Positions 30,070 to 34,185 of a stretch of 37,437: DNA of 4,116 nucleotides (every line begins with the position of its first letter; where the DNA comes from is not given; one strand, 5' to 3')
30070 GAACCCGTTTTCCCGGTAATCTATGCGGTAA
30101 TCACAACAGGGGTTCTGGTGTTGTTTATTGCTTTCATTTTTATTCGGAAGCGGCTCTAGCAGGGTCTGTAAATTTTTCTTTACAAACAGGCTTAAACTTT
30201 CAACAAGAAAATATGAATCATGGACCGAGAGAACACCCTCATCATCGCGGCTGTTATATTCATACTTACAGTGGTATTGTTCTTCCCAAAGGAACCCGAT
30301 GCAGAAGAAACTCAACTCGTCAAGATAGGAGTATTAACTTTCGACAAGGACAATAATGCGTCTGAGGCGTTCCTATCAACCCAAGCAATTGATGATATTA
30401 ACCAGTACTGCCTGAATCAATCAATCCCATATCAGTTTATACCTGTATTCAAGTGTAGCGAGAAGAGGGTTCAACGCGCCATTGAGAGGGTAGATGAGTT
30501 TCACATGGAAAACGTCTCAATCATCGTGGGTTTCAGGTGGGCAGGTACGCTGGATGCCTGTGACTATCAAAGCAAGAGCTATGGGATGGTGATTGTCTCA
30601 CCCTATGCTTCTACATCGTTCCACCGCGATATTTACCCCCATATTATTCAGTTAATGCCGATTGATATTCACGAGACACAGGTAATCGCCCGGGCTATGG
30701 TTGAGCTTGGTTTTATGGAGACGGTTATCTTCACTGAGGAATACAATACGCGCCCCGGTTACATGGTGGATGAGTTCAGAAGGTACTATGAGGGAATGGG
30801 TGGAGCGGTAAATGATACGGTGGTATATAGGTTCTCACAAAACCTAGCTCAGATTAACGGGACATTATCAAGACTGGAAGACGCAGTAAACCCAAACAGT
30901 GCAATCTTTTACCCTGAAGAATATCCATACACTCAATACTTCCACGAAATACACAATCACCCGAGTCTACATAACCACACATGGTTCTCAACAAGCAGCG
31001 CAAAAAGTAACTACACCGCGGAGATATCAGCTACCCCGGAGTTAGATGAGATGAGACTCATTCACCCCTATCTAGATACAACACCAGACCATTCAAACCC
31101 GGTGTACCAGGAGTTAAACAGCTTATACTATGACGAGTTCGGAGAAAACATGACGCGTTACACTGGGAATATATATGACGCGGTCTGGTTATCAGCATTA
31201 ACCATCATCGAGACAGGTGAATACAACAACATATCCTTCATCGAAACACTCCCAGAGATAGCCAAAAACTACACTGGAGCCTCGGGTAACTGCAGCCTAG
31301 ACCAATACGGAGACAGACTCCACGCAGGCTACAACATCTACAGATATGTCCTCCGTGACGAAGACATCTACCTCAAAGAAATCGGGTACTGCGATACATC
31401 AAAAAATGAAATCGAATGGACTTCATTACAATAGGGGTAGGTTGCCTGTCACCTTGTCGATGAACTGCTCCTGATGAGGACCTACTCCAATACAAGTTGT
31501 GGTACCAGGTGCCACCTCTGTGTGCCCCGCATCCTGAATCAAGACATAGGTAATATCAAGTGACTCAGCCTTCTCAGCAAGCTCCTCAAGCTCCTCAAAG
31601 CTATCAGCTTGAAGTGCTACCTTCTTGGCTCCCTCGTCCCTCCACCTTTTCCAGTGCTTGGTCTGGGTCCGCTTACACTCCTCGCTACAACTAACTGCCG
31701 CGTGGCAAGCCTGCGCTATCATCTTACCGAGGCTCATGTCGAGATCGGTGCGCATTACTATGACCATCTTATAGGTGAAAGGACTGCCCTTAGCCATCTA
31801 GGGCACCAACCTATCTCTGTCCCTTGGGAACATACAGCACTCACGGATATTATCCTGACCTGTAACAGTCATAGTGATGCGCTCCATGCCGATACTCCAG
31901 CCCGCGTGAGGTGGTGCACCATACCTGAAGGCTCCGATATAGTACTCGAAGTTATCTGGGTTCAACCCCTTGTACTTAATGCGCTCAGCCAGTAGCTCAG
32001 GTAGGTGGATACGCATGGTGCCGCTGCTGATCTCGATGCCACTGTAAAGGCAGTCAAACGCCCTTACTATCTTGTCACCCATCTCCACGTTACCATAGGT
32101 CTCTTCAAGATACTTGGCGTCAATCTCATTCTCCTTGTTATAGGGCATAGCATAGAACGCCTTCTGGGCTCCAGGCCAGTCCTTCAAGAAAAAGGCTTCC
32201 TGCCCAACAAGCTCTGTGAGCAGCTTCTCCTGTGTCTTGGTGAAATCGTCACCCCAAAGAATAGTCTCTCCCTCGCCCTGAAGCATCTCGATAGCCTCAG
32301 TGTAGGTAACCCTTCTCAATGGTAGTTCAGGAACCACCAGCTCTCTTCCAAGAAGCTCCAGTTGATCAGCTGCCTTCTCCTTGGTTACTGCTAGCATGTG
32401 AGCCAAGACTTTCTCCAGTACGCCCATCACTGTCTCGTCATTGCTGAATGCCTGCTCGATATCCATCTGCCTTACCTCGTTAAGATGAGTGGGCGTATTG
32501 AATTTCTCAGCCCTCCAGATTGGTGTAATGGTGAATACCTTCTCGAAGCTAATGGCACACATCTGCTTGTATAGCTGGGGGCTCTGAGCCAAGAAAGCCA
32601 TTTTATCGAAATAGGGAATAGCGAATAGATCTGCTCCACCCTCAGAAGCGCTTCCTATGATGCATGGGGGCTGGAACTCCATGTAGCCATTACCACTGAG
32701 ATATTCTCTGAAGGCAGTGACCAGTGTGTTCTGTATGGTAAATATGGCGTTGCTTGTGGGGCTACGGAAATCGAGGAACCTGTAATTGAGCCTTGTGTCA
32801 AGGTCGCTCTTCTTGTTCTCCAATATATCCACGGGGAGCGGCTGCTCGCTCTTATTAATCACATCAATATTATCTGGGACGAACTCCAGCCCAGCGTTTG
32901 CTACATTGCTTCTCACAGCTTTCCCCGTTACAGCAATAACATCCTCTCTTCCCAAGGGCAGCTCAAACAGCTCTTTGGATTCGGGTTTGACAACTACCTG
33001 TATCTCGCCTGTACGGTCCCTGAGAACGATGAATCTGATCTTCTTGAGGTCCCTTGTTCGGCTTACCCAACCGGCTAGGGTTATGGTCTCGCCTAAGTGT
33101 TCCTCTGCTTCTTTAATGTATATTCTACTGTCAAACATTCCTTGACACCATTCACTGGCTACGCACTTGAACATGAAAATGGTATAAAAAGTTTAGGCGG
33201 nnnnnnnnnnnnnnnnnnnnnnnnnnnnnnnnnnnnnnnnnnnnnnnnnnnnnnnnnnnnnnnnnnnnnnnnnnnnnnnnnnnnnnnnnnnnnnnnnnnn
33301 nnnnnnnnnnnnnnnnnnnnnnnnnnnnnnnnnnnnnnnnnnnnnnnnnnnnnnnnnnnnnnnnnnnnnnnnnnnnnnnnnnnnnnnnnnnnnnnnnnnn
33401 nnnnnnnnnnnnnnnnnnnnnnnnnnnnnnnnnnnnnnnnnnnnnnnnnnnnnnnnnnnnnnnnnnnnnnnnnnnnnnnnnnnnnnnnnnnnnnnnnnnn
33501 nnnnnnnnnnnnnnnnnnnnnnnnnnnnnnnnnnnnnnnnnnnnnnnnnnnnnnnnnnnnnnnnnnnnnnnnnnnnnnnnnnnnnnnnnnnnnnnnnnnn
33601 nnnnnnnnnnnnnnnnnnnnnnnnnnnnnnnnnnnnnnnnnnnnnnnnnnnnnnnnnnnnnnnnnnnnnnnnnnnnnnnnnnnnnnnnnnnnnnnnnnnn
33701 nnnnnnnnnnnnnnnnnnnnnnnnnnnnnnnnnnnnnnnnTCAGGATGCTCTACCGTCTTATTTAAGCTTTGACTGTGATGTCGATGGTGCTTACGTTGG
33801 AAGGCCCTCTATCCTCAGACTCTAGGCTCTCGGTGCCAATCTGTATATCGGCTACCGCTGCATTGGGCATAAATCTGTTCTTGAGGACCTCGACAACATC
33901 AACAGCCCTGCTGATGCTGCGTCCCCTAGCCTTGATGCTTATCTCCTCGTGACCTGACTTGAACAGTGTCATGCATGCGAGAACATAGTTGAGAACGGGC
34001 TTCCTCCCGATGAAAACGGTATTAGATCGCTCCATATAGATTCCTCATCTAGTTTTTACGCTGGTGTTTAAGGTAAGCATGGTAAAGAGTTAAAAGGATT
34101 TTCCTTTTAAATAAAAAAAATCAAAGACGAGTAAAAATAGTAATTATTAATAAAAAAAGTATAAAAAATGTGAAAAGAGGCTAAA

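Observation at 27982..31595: A diverged duplicate of the pth2 3' end brackets a two-gene surface-protein cassette; this looks like an att-like integration scar without an integrase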

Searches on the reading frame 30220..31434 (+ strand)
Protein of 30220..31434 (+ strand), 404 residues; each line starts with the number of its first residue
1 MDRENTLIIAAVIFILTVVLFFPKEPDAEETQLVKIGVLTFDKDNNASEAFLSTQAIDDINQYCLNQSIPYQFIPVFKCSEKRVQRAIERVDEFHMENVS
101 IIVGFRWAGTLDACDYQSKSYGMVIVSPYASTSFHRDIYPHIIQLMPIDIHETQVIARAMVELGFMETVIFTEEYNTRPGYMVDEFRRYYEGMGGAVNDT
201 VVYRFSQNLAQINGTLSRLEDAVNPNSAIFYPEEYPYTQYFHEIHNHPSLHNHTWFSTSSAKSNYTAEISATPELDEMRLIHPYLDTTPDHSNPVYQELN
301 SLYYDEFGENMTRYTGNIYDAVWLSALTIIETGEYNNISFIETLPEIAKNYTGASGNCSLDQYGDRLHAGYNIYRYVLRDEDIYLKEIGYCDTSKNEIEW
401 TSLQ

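Call 7: search_protein_families(library=pfam, proteins=[window:30220-31434:+], max_evalue=0.01)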
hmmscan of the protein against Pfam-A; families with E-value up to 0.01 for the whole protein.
window:30220-31434:+ (404 aa): 1 family
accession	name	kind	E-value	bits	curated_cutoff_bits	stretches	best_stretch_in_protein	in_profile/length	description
PF01094.35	ANF_receptor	-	2e-11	44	25.4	1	55-376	8-350/353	Receptor family ligand binding region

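Call 20: find_homologous_proteins(query=window:30220-31434:+)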
Query window:30220-31434:+ (404 aa): 17 proteins with E <= 0.001 among 3741 candidates.
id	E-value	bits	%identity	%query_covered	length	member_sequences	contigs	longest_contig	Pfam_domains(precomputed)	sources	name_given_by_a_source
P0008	1.4e-244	829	89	100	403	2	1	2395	PF01094.35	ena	-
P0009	1.1e-225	767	81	100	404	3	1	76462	PF01094.35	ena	-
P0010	8.5e-224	761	82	100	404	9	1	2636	PF01094.35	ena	-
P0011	2.1e-221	753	81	100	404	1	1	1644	PF01094.35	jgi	jgi:branched-chain amino acid transport system substrate-binding protein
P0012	8.5e-218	741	80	100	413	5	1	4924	PF01094.35,PF13458.13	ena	-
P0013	3.5e-213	726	78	100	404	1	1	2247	PF01094.35,PF13458.13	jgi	-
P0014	1.7e-212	723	77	100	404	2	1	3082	PF01094.35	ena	-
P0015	2.4e-210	716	76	100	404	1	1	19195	PF01094.35,PF13458.13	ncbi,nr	ncbi:MAG: hypothetical protein NWF07_13530 [Candidatus Bathyarchaeota archaeon]|nr:hypothetical prot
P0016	9.5e-188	642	68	100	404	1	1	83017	PF01094.35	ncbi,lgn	-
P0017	1.4e-165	569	62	100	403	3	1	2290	PF01094.35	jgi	-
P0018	8.5e-162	557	61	100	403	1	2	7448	PF01094.35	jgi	jgi:ABC-type branched-subunit amino acid transport system substrate-binding protein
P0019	3.3e-141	489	56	96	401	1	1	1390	PF01094.35,PF13458.13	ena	-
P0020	3.4e-141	489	56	96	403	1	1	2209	PF01094.35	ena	-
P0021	8.6e-138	477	55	97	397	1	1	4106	PF01094.35,PF13458.13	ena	-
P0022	2.4e-126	440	55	84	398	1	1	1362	PF01094.35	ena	-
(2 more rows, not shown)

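Call 23: find_encoding_contigs(protein=P0009, flank=10000, max_places=3)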
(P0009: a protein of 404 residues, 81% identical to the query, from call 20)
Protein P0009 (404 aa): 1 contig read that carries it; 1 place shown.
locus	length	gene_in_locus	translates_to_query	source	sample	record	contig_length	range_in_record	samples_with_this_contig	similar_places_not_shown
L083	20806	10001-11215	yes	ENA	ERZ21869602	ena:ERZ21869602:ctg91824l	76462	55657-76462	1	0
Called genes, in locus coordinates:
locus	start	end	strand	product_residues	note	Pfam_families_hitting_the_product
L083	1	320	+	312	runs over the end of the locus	PF03741:TerC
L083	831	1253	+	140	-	PF00903:Glyoxalase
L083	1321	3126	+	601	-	PF08439:Peptidase_M3_N, PF01432:Peptidase_M3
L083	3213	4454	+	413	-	PF00083:Sugar_tr (faint), PF05977:MFS_3 (faint), PF07690:MFS_1, PF12832:MFS_1_like, PF07690:MFS_1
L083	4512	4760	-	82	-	PF23477:zf_Tbcl_2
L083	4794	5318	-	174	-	PF01931:NTPase_I-T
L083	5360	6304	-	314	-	PF02274:ADI (faint), PF19420:DDAH_eukar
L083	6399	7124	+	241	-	PF01925:TauE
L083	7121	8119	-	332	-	PF01207:Dus, PF01180:DHO_dh, PF00977:His_biosynth (weak)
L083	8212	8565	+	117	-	-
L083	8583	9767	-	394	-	PF01053:Cys_Met_Meta_PP, PF00155:Aminotran_1_2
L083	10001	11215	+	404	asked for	PF01094:ANF_receptor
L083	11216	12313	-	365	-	PF12698:ABC2_membrane_3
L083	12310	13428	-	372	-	PF01061:ABC2_membrane (faint), PF12679:ABC2_membrane_2 (weak), PF12698:ABC2_membrane_3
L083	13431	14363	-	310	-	PF00005:ABC_tran, PF13304:AAA_21 (faint)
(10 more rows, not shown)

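Call 46: find_related_loci(query=window:30220-31434:+, collection=viral_contigs, flank=5000)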
Query window:30220-31434:+ (404 aa) in viral_contigs; peptide patterns used: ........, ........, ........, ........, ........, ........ (x = any residue, [..] = any of these).
4 stretches matched a pattern, but none encodes a relative of the query by tblastn (E <= 1e-3).

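Call 59: find_encoding_contigs(protein=P0008, flank=10000, max_places=3)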
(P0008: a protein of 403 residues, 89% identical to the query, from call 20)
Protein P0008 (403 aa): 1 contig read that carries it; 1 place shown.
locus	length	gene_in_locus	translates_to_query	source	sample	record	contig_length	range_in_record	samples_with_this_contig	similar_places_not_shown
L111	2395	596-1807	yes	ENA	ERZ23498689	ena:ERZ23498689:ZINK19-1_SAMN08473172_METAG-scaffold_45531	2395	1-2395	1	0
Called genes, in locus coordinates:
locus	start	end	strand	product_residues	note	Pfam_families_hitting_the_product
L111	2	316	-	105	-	?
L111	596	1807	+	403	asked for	PF01094:ANF_receptor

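Call 60: find_encoding_contigs(protein=P0012, flank=10000, max_places=3)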
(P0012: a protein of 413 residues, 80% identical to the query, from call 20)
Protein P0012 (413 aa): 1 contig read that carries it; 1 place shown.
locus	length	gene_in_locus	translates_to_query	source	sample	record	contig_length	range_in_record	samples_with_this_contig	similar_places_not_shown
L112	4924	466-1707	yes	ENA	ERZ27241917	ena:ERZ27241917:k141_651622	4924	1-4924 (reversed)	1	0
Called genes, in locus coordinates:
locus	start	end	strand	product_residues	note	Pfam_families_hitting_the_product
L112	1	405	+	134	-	?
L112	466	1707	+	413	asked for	PF01094:ANF_receptor, PF13458:Peripla_BP_6 (faint)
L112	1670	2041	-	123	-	PF01981:PTH2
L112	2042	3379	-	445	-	PF01336:tRNA_anti-codon, PF00152:tRNA-synt_2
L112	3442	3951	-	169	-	-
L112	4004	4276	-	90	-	PF01918:Alba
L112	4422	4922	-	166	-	?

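Call 71: search_solved_structures(query=window:30220-31434:+, max_evalue=0.001)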
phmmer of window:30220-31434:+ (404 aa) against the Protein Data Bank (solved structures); distinct sequences matched with E-value up to 0.001: 0.
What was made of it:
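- Tried and rejected: PBP404 has no sequence match in the PDB (call 71).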

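Call 82: find_homologous_proteins(query=L111:2-316:-, max_evalue=1e-20)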
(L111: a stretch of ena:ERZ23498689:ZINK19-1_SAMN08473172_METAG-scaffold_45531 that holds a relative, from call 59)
Query L111:2-316:- (105 aa): 6 proteins with E <= 1e-20 among 7 candidates.
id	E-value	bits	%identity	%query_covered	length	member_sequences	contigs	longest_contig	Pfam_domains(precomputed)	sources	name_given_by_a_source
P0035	2.9e-49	184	81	98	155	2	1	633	PF01142.24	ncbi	-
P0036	2.3e-48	181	82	100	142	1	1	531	PF01142.24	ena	-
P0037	5.5e-48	180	80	99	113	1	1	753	PF01142.24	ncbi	-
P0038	1.8e-45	171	76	99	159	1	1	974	PF01142.24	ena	-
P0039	5.8e-37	144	80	79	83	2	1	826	PF01142.24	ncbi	-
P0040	2.3e-34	136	62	97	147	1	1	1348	PF09643.16,PF01142.24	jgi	-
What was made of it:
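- Tried and rejected: A search for longer contigs with L111's TruD found only fragments of 1.3 kb or less (call 82), so the two-unit layout of L111 could not be corroborated.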

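Call 83: find_encoding_contigs(protein=P0018, flank=10000, max_places=4)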
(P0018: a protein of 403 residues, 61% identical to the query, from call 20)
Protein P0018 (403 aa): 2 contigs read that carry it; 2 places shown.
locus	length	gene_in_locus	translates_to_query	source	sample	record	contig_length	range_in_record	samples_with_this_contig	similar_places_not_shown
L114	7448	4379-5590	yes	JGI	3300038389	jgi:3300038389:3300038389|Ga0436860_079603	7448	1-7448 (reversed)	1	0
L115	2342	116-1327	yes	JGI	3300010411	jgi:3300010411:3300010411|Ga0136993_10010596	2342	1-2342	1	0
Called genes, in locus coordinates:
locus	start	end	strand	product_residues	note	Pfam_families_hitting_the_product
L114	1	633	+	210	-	?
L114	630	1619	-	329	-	PF01207:Dus, PF01180:DHO_dh (weak)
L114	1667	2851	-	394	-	PF01053:Cys_Met_Meta_PP, PF00155:Aminotran_1_2 (weak)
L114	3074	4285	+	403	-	PF01094:ANF_receptor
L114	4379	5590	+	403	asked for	PF01094:ANF_receptor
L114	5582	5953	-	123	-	PF01981:PTH2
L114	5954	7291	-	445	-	PF01336:tRNA_anti-codon, PF00152:tRNA-synt_2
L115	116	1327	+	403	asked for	PF01094:ANF_receptor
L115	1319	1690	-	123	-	PF01981:PTH2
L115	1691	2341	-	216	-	?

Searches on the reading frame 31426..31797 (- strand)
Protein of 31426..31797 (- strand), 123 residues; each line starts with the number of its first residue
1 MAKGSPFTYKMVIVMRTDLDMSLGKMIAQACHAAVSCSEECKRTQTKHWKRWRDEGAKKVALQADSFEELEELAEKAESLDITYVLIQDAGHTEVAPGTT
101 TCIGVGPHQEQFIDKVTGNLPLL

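Call 7: search_protein_families(library=pfam, proteins=[window:31426-31797:-], max_evalue=0.01)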
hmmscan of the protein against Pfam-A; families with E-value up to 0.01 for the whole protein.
window:31426-31797:- (123 aa): 1 family
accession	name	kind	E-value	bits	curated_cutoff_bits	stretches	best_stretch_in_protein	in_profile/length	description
PF01981.21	PTH2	-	7.2e-43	145.9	23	1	9-123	1-115/115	Peptidyl-tRNA hydrolase PTH2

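Call 17: find_encoding_contigs(protein=window:31426-31797:-, flank=10000, max_places=10)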
Protein window:31426-31797:- (123 aa): no gene with exactly this product is on record in the collection.

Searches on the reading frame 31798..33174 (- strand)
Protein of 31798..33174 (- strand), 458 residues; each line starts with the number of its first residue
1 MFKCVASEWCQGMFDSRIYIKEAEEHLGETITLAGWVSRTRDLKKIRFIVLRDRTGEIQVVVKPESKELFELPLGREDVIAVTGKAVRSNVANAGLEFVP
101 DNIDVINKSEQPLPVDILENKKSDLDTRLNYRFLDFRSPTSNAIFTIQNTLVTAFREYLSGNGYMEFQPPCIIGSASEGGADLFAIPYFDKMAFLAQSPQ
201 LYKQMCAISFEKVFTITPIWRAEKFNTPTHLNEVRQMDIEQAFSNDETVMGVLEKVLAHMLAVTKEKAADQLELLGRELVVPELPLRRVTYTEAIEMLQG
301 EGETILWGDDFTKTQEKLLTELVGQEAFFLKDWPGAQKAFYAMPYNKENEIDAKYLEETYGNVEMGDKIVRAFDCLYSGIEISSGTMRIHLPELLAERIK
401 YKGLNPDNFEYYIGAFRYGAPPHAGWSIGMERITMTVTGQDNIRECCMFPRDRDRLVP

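Call 7: search_protein_families(library=pfam, proteins=[window:31798-33174:-], max_evalue=0.01)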
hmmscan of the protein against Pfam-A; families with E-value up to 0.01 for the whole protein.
window:31798-33174:- (458 aa): 2 families
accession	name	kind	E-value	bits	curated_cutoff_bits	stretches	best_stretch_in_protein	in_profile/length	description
PF00152.25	tRNA-synt_2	-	2.5e-77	260.4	25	1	125-452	2-307/308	tRNA synthetases class II (D, K and N)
PF01336.31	tRNA_anti-codon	-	1.7e-15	57.2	27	1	31-105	1-74/75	OB-fold nucleic acid binding domain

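Call 10: find_related_loci(query=window:31798-33174:-, collection=genome_contigs, flank=10000)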
Query window:31798-33174:- (458 aa) in genome_contigs; peptide patterns used: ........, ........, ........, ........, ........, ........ (x = any residue, [..] = any of these).
137 stretches matched a pattern; 83 encode a relative of the query (tblastn E <= 1e-3); the best 80 are kept; 80 distinct loci.
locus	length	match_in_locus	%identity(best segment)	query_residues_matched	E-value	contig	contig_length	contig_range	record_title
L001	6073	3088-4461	92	1-458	0e+0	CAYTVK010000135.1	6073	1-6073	MAG TPA_asm: uncultured Candidatus Bathyarchaeia archaeon isolate binchicken_co150_181 genome assembly, contig: NODE_370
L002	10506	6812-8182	91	2-458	0e+0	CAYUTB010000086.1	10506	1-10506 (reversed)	MAG TPA_asm: uncultured Candidatus Bathyarchaeia archaeon isolate SRP178699_co1_176 genome assembly, contig: NODE_8696_l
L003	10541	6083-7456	83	1-458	0e+0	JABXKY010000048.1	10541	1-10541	MAG: Candidatus Bathyarchaeota archaeon isolate 40935_Bin_7_Spades NODE_145_length_10541_cov_0.253935, whole genome shot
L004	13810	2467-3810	84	10-458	0e+0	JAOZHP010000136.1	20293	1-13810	MAG: Candidatus Bathyarchaeota archaeon isolate QDN_4 k147_1091079, whole genome shotgun sequence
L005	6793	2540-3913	83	1-458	0e+0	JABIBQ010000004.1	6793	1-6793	MAG: Candidatus Bathyarchaeota archaeon isolate SI048_bin30 k141_594430, whole genome shotgun sequence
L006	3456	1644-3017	82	1-458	0e+0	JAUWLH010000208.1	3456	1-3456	MAG: Candidatus Bathyarchaeota archaeon isolate CSMAG_2367 CSMAG_2367_k141_996866_length_3456_cov_7.4320, whole genome s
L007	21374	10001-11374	83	1-458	0e+0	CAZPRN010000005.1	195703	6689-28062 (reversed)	MAG TPA_asm: uncultured Candidatus Bathyarchaeia archaeon isolate SRP167671_co1_179 genome assembly, contig: NODE_33_len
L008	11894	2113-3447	84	13-458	0e+0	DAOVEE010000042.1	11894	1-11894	MAG TPA_asm: Candidatus Bathyarchaeota archaeon isolate CSMAG_1075 CSMAG_1075_k141_255787_length_11894_cov_17.0000, whol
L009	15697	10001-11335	82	13-458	0e+0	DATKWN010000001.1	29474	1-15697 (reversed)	MAG TPA_asm: Candidatus Krumholzibacteriaceae bacterium isolate SMAG_U14164 k141_150, whole genome shotgun sequence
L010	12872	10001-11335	83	13-458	0e+0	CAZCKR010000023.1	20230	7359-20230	MAG TPA_asm: uncultured Candidatus Bathyarchaeia archaeon isolate SRP068000_co4_479 genome assembly, contig: NODE_2714_l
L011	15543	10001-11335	82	13-458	0e+0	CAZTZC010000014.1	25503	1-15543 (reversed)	MAG TPA_asm: uncultured Candidatus Bathyarchaeia archaeon isolate SRP214966_co7_240 genome assembly, contig: NODE_1247_l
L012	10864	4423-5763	83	11-458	0e+0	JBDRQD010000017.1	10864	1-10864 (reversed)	MAG: Candidatus Bathyarchaeota archaeon isolate MEGAHIT-group-2.2 k141_42848, whole genome shotgun sequence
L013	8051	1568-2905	81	12-458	0e+0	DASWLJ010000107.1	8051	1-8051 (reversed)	MAG TPA_asm: Candidatus Bathyarchaeia archaeon isolate SMAG_U2945 k141_300765, whole genome shotgun sequence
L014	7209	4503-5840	81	12-458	0e+0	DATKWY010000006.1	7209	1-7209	MAG TPA_asm: Candidatus Desulfaltia sp. isolate SMAG_U14176 k141_4476377, whole genome shotgun sequence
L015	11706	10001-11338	78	13-458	0e+0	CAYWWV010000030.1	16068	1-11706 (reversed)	MAG TPA_asm: uncultured Candidatus Bathyarchaeia archaeon isolate binchicken_co19_455 genome assembly, contig: NODE_5891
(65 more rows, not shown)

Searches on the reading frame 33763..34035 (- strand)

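Call 44: search_protein_families(library=pfam, proteins=[window:33763-34035:-], max_evalue=0.001)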
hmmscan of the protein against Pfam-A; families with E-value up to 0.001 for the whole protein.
window:33763-34035:- (90 aa): 1 family
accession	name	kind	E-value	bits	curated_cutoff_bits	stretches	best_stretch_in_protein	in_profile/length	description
PF01918.27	Alba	-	6.1e-20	71.2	25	1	5-67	1-65/66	Alba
